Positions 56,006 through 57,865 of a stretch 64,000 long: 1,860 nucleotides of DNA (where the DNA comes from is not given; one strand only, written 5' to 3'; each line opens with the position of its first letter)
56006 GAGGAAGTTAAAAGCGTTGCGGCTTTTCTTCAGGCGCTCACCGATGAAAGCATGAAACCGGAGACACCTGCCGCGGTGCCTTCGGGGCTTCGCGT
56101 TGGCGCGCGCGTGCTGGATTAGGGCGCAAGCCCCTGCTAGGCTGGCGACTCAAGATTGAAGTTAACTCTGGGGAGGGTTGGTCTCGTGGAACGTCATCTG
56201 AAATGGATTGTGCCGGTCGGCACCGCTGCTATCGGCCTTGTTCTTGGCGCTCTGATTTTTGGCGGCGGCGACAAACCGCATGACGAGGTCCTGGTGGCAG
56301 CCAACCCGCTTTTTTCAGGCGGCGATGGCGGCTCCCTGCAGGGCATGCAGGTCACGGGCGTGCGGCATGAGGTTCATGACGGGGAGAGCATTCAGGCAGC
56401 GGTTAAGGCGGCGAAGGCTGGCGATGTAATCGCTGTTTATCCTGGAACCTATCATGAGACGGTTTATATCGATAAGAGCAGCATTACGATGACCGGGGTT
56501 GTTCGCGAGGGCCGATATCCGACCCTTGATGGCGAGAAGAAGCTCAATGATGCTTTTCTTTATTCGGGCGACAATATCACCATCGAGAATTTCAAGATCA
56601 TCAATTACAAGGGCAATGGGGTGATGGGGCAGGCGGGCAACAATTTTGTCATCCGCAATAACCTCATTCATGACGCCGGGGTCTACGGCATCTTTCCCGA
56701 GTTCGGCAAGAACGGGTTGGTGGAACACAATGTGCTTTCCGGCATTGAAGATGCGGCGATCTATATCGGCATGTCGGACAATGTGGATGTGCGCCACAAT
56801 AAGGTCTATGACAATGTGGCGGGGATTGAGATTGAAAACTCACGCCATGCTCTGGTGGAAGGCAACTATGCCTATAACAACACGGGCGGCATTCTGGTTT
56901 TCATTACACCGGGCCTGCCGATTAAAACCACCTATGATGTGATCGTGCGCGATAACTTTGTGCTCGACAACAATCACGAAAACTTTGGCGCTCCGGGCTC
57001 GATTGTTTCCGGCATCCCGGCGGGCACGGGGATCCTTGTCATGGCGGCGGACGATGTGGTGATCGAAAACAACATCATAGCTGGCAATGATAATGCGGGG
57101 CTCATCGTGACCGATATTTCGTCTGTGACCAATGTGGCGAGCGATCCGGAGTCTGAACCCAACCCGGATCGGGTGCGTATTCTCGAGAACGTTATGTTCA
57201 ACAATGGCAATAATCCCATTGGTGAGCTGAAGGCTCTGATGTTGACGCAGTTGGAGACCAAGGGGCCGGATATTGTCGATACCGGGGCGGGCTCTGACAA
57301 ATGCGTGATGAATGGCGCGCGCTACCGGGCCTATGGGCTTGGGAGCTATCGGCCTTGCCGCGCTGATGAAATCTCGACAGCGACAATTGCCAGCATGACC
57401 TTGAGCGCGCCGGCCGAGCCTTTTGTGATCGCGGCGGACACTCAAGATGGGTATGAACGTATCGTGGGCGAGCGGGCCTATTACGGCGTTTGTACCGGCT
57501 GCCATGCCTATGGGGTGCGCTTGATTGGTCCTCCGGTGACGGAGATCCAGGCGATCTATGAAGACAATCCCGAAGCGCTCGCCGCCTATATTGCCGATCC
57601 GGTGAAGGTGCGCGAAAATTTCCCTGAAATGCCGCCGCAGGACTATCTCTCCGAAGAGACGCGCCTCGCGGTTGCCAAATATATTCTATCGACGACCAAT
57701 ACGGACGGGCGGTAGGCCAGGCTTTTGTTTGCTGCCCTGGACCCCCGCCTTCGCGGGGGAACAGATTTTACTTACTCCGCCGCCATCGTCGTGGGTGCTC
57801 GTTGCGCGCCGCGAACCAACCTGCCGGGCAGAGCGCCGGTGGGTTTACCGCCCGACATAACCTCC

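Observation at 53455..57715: Four-gene periplasmic redox cluster: tandem cupredoxin-like lipoprotein, small lipoprotein, di-haem CCP/MauG-like enzyme and NosD-like beta-helix::cytochrome c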

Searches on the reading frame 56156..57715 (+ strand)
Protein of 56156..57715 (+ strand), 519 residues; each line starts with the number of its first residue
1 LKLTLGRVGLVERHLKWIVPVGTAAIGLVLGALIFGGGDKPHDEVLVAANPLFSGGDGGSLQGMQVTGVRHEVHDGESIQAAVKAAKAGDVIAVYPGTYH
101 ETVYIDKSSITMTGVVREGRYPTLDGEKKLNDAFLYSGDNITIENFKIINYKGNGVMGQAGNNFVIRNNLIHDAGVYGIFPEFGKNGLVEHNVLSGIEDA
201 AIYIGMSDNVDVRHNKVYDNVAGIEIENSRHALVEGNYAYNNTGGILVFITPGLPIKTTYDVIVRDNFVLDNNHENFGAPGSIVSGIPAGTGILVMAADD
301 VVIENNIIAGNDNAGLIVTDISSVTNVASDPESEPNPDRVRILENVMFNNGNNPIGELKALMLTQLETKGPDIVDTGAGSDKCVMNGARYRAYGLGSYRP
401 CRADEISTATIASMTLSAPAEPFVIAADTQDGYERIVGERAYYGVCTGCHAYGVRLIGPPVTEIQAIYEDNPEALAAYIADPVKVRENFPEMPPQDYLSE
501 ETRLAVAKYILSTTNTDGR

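Call 3: search_protein_families(library=pfam, proteins=[window:56156-57715:+], max_evalue=0.1)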
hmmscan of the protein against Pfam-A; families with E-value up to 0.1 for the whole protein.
window:56156-57715:+ (519 aa): 5 families
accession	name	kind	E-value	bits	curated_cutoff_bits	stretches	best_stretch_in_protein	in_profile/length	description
PF13229.12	Beta_helix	-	7.1e-21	74.9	25.9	2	133-248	26-144/158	Right handed beta helix region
PF05048.19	NosD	-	1.5e-13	51.1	23.6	2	131-248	39-155/212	Periplasmic copper-binding protein (NosD)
PF13442.11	Cytochrome_CBB3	-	0.00012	22.7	27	1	438-510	6-68/68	Cytochrome C oxidase, cbb3-type, subunit III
PF00034.26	Cytochrom_C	-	0.0012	20.6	21.3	1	438-513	4-89/90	Cytochrome c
PF07602.17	DUF1565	-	0.0057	16.5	20.3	0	133-248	99-204/257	Protein of unknown function (DUF1565)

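Call 4: search_protein_families(library=ncbifam, proteins=[window:56156-57715:+], max_evalue=0.1)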
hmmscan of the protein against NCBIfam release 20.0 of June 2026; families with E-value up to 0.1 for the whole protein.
window:56156-57715:+ (519 aa): 4 families
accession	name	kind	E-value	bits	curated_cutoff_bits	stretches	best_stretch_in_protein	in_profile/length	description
TIGR03805.1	beta_helix_1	subfamily_domain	1.2e-59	202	141.5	1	79-363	1-297/314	parallel beta-helix domain-containing protein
TIGR04247.1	NosD_copper_fam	subfamily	4.8e-18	64.9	300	2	79-199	1-120/377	nitrous oxide reductase family maturation protein NosD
TIGR03804.1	para_beta_helix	repeat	1.8e-05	24.3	19.45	1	223-248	1-26/44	parallel beta-helix repeat protein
NF007822.0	PRK10531.1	equivalog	0.0046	15.7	436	1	77-114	96-140/430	putative acyl-CoA thioester hydrolase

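Call 6: search_solved_structures(query=window:56156-57715:+, max_evalue=0.01, show_alignments=1)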
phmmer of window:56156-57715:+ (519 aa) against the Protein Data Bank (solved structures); distinct sequences matched with E-value up to 0.01: 3.
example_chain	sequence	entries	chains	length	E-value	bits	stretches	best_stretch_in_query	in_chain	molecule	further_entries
6kq1_A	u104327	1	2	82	0.0055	18.5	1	445-512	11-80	Cytochrome C biogenesis protein CcsA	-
1a56_A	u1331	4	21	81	0.0061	18.3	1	444-512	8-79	FERRICYTOCHROME C-552 | FERROCYTOCHROME C-552 | CYTOCHROME C-552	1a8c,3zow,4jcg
3vst_A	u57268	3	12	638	0.007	18.1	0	148-278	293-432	Xylosidase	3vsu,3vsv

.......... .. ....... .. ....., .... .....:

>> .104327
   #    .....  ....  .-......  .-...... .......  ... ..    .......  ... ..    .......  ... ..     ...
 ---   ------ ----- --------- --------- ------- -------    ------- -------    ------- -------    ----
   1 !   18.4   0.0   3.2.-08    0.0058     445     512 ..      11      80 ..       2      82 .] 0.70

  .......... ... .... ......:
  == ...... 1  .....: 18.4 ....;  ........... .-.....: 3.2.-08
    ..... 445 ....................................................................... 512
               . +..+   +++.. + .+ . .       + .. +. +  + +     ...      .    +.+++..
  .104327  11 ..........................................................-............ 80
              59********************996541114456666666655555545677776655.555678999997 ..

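Call 19: find_homologous_proteins(query=window:56156-57715:+, max_evalue=1e-10)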
Query window:56156-57715:+ (519 aa): 2683 proteins with E <= 1e-10 among 8000 candidates; the best 120 are listed.
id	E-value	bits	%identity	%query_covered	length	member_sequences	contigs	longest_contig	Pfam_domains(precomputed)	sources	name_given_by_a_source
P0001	0.0e+0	1020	100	88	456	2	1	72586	PF13229.13,PF22842.4,PF05048.20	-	-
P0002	3.0e-264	895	75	98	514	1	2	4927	PF13229.13,PF22842.4,PF05048.20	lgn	-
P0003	2.8e-256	869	75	98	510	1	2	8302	PF13229.13,PF22842.4,PF05048.20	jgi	jgi:parallel beta-helix repeat protein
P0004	9.7e-237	805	71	95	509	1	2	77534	PF13229.13,PF22842.4,PF05048.20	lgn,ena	-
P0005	1.3e-232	791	68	97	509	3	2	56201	PF13229.13,PF22842.4,PF05048.20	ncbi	-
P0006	1.9e-219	748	65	97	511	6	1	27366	PF13229.13,PF22842.4,PF13442.12,PF05048.20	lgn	-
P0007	2.5e-215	734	64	96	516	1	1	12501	PF13229.13,PF22842.4,PF13442.12,PF05048.20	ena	-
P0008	2.0e-212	724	64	97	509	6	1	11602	PF13229.13,PF22842.4,PF13442.12,PF05048.20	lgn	-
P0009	3.9e-205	700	62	97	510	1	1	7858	PF16318.12,PF13229.13,PF22842.4,PF05048.20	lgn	-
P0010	7.8e-205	699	65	96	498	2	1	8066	PF13229.13,PF22842.4,PF05048.20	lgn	-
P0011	3.0e-204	697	62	97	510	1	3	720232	PF13229.13,PF22842.4,PF13442.12,PF05048.20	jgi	jgi:parallel beta-helix repeat protein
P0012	2.0e-203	695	65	91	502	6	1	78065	PF13229.13,PF22842.4,PF05048.20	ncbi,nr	ncbi:MAG: right-handed parallel beta-helix repeat-containing protein [Proteobacteria bacterium]|nr:r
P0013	2.7e-203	694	64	97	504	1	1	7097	PF13229.13,PF22842.4,PF05048.20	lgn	-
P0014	4.1e-200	684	64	91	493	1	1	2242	PF13229.13,PF22842.4,PF05048.20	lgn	-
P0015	7.9e-200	683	68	87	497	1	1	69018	PF13229.13,PF22842.4,PF05048.20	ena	-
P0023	1.2e-197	676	60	97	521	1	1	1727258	PF13229.13,PF22842.4,PF05048.20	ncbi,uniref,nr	ncbi:hypothetical protein GCM10017044_14720 [Kordiimonas sediminis]|uniref:Cytochrome c domain-conta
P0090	1.0e-194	666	66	86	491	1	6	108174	PF13229.13,PF05048.20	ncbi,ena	-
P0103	2.5e-193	661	64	89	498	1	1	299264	PF13229.13,PF22842.4,PF05048.20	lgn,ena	-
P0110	1.6e-192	659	62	94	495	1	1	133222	PF13229.13,PF22842.4,PF05048.20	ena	-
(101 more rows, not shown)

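Call 20: find_encoding_contigs(protein=P0023, flank=7000, max_places=2)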
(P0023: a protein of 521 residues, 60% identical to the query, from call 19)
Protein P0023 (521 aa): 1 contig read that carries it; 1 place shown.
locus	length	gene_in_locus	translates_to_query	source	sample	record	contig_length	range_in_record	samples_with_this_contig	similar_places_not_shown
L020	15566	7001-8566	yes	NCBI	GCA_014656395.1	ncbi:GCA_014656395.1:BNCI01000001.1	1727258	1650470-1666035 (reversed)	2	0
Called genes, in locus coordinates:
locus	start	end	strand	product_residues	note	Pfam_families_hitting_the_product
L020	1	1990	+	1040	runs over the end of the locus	PF00873:ACR_tran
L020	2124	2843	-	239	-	PF07277:SapC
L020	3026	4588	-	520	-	PF00479:G6PD_N, PF02781:G6PD_C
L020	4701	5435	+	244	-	PF00392:GntR, PF07702:UTRA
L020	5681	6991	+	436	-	PF03150:CCP_MauG, PF00034:Cytochrom_C (faint)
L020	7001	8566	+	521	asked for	PF22842:Pel9A-like_beta_helix (weak), PF05048:NosD, PF13229:Beta_helix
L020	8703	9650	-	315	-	-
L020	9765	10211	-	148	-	PF20066:Glyoxalase_8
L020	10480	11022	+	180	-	-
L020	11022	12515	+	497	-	PF00474:SSF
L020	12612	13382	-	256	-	PF00106:adh_short, PF01370:Epimerase (faint), PF08659:KR (weak), PF13561:adh_short_C2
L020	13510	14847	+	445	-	PF01262:AlaDh_PNT_C (faint), PF07992:Pyr_redox_2, PF13738:Pyr_redox_3, PF00070:Pyr_redox, PF02852:Pyr_redox_dim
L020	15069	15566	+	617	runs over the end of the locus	PF01558:POR, PF01855:POR_N, PF17147:PFOR_II (weak)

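Call 21: find_encoding_contigs(protein=P0090, flank=7000, max_places=2)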
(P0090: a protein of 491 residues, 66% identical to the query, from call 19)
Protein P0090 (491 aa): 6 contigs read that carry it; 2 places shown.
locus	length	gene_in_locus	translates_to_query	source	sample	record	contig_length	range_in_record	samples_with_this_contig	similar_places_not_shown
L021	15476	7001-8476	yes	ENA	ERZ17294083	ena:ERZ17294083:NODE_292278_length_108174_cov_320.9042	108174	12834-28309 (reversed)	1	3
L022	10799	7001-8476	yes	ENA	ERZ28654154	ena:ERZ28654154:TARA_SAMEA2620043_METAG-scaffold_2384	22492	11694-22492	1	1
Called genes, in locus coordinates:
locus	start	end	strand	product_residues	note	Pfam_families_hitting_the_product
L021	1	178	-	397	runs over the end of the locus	PF01566:Nramp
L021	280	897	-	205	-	PF01814:Hemerythrin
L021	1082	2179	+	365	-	PF00487:FA_desaturase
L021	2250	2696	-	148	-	-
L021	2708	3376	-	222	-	PF00657:Lipase_GDSL, PF13472:Lipase_GDSL_2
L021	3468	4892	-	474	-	PF05195:AMP_N, PF00557:Peptidase_M24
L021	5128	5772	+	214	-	PF13442:Cytochrome_CBB3 (faint), PF00034:Cytochrom_C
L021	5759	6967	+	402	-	PF03150:CCP_MauG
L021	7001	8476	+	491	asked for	PF13229:Beta_helix (weak), PF05048:NosD, PF13229:Beta_helix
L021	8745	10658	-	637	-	PF02129:Peptidase_S15, PF08530:PepX_C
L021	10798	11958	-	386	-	PF02012:BNR (faint), PF13088:BNR_2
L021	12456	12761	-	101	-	-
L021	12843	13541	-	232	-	PF17784:Sulfotransfer_4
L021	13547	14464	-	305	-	PF00722:Glyco_hydro_16, PF26113:GH16_XgeA (weak)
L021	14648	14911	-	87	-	-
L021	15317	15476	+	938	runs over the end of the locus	PF00675:Peptidase_M16, PF05193:Peptidase_M16_C, PF00675:Peptidase_M16, PF05193:Peptidase_M16_C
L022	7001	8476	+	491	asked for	PF13229:Beta_helix (weak), PF05048:NosD, PF13229:Beta_helix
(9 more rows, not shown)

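Call 22: find_encoding_contigs(protein=P0011, flank=7000, max_places=2)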
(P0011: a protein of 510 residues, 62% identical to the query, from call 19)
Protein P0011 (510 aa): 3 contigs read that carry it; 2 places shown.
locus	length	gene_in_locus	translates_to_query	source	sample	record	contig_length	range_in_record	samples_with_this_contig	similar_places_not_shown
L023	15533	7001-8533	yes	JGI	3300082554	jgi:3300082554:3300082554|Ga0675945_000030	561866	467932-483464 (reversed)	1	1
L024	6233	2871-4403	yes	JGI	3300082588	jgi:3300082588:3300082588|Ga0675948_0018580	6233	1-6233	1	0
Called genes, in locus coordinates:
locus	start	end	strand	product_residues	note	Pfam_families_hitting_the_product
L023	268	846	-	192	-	-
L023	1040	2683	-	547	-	PF00196:GerE (weak), PF00561:Abhydrolase_1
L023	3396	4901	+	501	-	PF00135:COesterase, PF20434:BD-FAE, PF07859:Abhydrolase_3 (faint), PF00326:Peptidase_S9 (weak)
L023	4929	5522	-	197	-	-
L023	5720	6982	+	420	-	PF03150:CCP_MauG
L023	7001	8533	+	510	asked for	PF22842:Pel9A-like_beta_helix (weak), PF05048:NosD, PF13229:Beta_helix, PF13442:Cytochrome_CBB3 (weak)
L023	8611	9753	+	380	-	PF01266:DAO, PF13450:NAD_binding_8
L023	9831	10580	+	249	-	PF00561:Abhydrolase_1, PF12146:Hydrolase_4, PF12697:Abhydrolase_6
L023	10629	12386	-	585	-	PF00474:SSF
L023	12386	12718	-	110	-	PF13937:DUF4212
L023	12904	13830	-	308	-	PF03547:Mem_trans, PF01758:SBF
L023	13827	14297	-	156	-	PF03652:RuvX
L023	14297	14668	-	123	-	PF00903:Glyoxalase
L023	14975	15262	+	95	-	PF02686:GatC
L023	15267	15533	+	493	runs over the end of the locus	PF01425:Amidase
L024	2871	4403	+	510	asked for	PF22842:Pel9A-like_beta_helix (weak), PF05048:NosD, PF13229:Beta_helix, PF13442:Cytochrome_CBB3 (weak)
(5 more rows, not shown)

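Call 26: search_protein_families(library=pfam, proteins=[L021:5128-5772:+], max_evalue=0.01)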
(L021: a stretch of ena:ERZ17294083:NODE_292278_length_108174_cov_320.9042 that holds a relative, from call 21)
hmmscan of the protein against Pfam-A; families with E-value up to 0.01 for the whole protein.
L021:5128-5772:+ (214 aa): 2 families
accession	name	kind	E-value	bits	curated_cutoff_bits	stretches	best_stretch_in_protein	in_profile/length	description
PF00034.26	Cytochrom_C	-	1.2e-17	65.4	21.3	2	23-107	1-89/90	Cytochrome c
PF13442.11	Cytochrome_CBB3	-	2.4e-11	44.2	27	2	119-153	2-30/68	Cytochrome C oxidase, cbb3-type, subunit III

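Call 75: find_encoding_contigs(protein=P0103, flank=8000, max_places=1)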
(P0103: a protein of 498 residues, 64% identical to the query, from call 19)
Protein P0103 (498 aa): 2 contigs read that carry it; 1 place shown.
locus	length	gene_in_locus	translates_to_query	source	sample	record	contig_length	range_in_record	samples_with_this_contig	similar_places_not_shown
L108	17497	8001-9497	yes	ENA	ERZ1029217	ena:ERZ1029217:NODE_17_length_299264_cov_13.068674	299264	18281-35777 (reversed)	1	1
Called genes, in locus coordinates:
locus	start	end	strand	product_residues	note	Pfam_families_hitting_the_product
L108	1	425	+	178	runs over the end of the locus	PF13302:Acetyltransf_3, PF13420:Acetyltransf_4, PF00583:Acetyltransf_1, PF13523:Acetyltransf_8 (weak)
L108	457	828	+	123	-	PF02033:RBFA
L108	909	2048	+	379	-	PF02687:FtsX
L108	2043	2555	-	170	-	PF13590:DUF4136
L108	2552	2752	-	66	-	-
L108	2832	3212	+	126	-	PF11325:DUF3127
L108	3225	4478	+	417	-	PF01053:Cys_Met_Meta_PP, PF00155:Aminotran_1_2 (weak)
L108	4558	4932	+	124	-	PF00072:Response_reg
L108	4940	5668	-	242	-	PF02518:HATPase_c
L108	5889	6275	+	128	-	PF05099:TerB (faint)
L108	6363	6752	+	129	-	PF00072:Response_reg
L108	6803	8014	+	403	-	PF00034:Cytochrom_C (faint), PF03150:CCP_MauG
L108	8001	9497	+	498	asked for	PF22842:Pel9A-like_beta_helix, PF05048:NosD, PF13229:Beta_helix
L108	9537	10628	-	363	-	PF02638:GHL10, PF14871:GHL6 (faint)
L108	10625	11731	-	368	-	PF06452:CBM9_1 (weak)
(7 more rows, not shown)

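Call 76: find_encoding_contigs(protein=P0110, flank=8000, max_places=1)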
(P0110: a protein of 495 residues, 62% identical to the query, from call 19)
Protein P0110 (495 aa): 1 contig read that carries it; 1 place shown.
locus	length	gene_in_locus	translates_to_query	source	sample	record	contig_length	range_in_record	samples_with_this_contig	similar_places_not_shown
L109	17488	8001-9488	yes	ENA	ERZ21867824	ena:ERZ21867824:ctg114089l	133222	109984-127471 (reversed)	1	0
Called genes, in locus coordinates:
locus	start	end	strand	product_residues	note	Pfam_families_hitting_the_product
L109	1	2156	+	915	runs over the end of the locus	PF13583:Reprolysin_4, PF13688:Reprolysin_5, PF13574:Reprolysin_2, PF13582:Reprolysin_3, PF01483:P_proprotein, PF18962:Por_Secre_tail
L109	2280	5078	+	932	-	PF13620:CarboxypepD_reg, PF13715:CarbopepD_reg_2, PF07715:Plug, PF00593:TonB_dep_Rec_b-barrel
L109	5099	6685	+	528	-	-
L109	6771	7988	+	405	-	PF00034:Cytochrom_C (faint), PF03150:CCP_MauG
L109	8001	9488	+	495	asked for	PF22842:Pel9A-like_beta_helix (weak), PF05048:NosD, PF13229:Beta_helix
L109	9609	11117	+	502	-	PF02874:ATP-synt_ab_N, PF00006:ATP-synt_ab, PF22919:ATP-synt_VA_C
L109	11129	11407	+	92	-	PF02823:ATP-synt_DE_N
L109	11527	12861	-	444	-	PF02163:Peptidase_M50, PF00595:PDZ (weak), PF13180:PDZ_2, PF17820:PDZ_6 (weak)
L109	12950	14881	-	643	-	PF17900:Peptidase_M1_N, PF01433:Peptidase_M1, PF18962:Por_Secre_tail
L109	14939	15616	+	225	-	PF02630:SCO1-SenC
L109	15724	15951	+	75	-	PF04023:FeoA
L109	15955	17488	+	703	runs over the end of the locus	PF01926:MMR_HSR1, PF02421:FeoB_N, PF07670:Gate, PF07664:FeoB_C, PF07670:Gate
